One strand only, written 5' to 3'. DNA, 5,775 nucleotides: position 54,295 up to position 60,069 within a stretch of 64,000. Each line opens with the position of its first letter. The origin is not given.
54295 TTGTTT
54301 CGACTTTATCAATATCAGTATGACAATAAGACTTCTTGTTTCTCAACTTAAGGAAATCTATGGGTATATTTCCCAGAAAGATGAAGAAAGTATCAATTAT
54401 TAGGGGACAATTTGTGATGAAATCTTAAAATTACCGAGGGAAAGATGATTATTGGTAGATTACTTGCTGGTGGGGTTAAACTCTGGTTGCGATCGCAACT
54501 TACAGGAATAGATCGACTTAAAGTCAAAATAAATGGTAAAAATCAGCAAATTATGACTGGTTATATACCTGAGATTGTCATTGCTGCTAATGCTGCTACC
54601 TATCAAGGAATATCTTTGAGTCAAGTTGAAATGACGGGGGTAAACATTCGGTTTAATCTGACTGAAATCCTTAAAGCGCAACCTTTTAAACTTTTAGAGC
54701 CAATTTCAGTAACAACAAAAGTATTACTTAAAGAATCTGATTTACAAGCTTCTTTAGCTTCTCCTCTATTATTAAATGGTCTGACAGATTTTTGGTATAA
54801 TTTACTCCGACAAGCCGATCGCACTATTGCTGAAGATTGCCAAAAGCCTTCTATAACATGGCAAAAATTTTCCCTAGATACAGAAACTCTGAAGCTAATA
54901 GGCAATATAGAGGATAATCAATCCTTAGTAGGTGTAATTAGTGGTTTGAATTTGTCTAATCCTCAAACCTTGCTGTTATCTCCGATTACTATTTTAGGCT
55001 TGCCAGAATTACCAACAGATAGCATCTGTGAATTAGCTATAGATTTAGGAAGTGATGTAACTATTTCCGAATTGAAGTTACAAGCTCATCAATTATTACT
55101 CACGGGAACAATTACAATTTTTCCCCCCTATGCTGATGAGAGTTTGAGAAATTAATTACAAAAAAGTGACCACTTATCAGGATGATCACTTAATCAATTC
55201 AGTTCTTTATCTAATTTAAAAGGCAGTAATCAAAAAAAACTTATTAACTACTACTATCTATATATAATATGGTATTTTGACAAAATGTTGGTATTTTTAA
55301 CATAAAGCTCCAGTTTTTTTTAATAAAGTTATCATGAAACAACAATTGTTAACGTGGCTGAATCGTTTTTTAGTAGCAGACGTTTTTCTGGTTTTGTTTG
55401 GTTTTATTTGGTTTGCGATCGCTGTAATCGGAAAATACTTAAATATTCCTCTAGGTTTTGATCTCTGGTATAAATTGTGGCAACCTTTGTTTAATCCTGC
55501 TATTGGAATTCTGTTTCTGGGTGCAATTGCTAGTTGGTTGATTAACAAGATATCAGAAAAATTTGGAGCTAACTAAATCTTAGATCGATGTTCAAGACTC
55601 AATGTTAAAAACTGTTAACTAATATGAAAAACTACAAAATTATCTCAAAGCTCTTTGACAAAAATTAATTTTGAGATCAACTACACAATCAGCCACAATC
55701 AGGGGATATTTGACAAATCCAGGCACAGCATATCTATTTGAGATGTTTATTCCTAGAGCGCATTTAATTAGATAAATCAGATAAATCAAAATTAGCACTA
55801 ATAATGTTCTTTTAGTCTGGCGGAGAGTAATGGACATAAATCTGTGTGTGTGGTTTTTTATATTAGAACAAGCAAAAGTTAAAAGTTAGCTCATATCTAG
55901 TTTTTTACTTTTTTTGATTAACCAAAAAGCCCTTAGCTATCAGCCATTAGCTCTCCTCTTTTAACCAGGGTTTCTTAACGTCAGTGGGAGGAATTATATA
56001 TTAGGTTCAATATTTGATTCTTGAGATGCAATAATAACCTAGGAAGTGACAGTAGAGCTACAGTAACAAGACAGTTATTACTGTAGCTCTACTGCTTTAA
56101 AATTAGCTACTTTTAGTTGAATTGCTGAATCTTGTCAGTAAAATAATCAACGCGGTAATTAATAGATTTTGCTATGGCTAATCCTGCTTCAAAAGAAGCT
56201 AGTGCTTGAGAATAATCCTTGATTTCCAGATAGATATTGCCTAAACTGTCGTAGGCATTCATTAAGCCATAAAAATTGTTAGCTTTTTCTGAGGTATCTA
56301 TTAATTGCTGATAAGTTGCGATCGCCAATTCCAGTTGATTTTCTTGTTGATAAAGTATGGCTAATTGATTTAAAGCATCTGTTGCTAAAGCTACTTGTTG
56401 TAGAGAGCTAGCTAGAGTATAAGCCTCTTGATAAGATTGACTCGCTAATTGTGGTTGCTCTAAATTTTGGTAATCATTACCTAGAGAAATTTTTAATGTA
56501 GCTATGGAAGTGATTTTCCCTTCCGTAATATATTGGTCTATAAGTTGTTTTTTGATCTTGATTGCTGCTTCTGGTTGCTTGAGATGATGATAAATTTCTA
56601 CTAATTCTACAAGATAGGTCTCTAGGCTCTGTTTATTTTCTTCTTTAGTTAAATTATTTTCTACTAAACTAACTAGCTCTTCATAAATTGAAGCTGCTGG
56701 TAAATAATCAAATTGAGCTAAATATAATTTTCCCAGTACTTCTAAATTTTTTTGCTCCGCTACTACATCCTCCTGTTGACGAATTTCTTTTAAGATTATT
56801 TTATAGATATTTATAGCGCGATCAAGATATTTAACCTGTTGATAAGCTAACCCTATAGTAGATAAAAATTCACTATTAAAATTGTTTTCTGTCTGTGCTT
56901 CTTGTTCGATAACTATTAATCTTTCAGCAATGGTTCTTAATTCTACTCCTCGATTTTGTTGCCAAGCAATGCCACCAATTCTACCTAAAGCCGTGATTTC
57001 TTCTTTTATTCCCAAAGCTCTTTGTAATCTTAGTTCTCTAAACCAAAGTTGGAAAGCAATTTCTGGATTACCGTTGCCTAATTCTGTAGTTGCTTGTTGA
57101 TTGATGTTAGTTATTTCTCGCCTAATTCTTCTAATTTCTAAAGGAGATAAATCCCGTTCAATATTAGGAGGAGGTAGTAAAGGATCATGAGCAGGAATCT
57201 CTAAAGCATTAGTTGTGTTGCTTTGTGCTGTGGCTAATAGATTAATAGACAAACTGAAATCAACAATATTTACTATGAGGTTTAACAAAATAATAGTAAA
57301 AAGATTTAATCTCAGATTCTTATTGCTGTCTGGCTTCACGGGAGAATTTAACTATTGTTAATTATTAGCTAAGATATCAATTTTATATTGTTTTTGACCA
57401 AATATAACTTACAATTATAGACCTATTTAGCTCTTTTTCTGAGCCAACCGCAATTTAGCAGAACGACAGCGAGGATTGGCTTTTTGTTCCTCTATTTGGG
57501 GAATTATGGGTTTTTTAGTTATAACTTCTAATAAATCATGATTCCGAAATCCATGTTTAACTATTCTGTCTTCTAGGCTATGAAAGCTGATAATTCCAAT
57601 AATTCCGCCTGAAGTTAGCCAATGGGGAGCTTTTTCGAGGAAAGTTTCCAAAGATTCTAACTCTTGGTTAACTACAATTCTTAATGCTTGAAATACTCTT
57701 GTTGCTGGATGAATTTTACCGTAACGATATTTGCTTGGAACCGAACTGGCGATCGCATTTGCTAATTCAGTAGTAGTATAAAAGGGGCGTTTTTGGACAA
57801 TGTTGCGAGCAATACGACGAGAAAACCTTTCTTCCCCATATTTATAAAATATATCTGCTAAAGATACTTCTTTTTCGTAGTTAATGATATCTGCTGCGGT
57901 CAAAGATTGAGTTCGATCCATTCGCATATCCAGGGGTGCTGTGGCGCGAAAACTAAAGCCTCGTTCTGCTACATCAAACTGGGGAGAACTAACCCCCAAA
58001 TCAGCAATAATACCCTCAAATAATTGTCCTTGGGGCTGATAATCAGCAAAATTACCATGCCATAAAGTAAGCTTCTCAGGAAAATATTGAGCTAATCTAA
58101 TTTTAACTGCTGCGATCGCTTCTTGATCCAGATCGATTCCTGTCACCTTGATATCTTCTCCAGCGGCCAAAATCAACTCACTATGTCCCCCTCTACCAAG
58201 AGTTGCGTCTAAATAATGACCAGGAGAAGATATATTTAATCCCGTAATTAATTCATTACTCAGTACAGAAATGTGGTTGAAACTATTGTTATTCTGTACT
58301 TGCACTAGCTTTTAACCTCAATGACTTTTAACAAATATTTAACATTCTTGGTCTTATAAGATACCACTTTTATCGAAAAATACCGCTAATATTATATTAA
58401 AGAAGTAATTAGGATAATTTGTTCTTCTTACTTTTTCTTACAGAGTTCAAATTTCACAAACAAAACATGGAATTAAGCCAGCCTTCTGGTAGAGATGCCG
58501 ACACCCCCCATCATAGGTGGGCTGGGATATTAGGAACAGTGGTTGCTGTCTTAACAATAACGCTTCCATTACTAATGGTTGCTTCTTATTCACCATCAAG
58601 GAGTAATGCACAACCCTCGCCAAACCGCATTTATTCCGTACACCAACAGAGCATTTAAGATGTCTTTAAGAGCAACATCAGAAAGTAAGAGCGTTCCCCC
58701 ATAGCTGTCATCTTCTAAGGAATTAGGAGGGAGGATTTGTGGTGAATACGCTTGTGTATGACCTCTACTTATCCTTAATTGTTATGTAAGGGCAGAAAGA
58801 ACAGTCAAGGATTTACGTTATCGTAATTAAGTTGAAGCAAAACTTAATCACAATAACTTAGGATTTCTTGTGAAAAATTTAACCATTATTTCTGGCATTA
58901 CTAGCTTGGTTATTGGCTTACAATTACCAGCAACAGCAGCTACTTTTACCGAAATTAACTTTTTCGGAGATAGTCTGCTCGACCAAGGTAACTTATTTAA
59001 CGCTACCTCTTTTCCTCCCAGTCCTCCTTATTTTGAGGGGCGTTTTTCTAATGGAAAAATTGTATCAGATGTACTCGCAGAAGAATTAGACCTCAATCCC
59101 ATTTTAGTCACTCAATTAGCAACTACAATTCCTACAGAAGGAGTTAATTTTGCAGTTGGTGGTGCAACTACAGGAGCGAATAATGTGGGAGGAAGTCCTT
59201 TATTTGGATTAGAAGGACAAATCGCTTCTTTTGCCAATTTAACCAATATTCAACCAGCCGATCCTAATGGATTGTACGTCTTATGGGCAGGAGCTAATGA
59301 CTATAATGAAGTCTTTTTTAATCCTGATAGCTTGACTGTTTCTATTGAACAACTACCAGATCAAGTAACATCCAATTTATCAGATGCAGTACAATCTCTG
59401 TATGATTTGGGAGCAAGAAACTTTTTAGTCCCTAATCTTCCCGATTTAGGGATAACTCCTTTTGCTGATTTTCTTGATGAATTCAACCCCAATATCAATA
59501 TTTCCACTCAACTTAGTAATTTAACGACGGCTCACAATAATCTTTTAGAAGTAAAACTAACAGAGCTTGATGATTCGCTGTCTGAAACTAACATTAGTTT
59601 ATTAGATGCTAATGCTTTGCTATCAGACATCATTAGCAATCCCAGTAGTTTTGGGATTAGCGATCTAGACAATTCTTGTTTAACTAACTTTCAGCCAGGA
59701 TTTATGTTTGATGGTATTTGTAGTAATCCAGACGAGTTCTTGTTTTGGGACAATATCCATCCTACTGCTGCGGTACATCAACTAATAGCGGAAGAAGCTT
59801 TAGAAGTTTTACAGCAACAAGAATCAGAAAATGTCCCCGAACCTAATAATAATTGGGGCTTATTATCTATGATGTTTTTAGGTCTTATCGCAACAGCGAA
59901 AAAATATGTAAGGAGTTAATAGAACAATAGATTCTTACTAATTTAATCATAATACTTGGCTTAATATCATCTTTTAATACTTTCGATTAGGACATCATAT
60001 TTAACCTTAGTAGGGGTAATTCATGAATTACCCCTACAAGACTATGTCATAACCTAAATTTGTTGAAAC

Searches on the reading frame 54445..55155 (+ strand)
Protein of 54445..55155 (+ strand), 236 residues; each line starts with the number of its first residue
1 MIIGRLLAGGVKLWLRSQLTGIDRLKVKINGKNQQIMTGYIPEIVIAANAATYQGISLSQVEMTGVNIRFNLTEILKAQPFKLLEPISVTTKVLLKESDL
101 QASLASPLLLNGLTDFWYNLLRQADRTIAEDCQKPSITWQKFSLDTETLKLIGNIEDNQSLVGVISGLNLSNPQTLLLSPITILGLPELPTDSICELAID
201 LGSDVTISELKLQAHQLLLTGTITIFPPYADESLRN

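Call 66: search_protein_families(library=pfam, proteins=[window:54445-55155:+], max_evalue=0.00001)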
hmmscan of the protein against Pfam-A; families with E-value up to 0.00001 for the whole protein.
window:54445-55155:+ (236 aa): 1 family
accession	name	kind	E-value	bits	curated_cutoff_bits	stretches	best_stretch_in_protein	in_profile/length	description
PF11209.13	LmeA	-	2.9e-23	83.5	27.3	1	5-222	8-217/217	LmeA-like phospholipid-binding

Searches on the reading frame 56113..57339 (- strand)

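Call 66: search_protein_families(library=pfam, proteins=[window:56113-57339:-], max_evalue=0.00001)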
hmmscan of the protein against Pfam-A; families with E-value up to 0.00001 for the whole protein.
window:56113-57339:- (408 aa): 9 families
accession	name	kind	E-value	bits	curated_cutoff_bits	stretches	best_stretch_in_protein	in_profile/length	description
PF13424.12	TPR_12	-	3.8e-17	62.7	30.1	1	322-392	5-77/77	Tetratricopeptide repeat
PF07719.23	TPR_2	-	9.5e-14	50.8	27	0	362-391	3-32/34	Tetratricopeptide repeat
PF13181.12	TPR_8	-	3.9e-12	45.7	25.7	0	321-349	2-30/34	Tetratricopeptide repeat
PF00515.34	TPR_1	-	1.4e-10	41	27.8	0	366-390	7-31/34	Tetratricopeptide repeat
PF14938.12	SNAP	-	1.7e-10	41.3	25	1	235-352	70-187/282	Soluble NSF attachment protein, SNAP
PF13176.12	TPR_7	-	1.3e-09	37.8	27.9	0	322-351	1-30/36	Tetratricopeptide repeat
PF17874.7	TPR_MalT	-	1.3e-08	35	45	1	282-392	42-154/336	MalT-like TPR region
PF13374.12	TPR_10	-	2.6e-07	30.9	27.5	0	360-392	2-34/42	Tetratricopeptide repeat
PF24885.1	TPR_NPHP3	-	3e-06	27.3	100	0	264-392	83-215/239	Nephrocystin-3 TPR domain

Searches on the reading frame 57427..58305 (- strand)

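Call 66: search_protein_families(library=pfam, proteins=[window:57427-58305:-], max_evalue=0.00001)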
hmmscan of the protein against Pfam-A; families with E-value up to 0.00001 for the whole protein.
window:57427-58305:- (292 aa): 1 family
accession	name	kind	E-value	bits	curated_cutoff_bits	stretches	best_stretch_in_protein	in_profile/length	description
PF01795.25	Methyltransf_5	-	1.6e-104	350.1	27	1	9-291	2-309/309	MraW methylase family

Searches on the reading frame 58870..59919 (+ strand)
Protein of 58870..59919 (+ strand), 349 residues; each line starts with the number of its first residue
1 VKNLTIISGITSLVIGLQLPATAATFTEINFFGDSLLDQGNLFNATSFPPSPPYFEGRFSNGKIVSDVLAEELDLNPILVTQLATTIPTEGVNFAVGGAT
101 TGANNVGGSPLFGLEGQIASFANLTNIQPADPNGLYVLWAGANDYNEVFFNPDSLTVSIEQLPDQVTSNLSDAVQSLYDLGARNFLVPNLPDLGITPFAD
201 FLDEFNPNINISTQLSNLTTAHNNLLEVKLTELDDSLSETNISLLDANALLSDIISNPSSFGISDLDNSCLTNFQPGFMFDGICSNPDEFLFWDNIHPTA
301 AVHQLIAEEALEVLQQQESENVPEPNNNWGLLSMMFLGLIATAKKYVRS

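Call 66: search_protein_families(library=pfam, proteins=[window:58870-59919:+], max_evalue=0.00001)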
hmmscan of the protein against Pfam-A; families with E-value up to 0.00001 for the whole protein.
window:58870-59919:+ (349 aa): 1 family
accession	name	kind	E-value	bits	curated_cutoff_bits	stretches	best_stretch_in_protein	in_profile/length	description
PF00657.28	Lipase_GDSL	-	8.7e-29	101.6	23.6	1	31-309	3-207/208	GDSL-like Lipase/Acylhydrolase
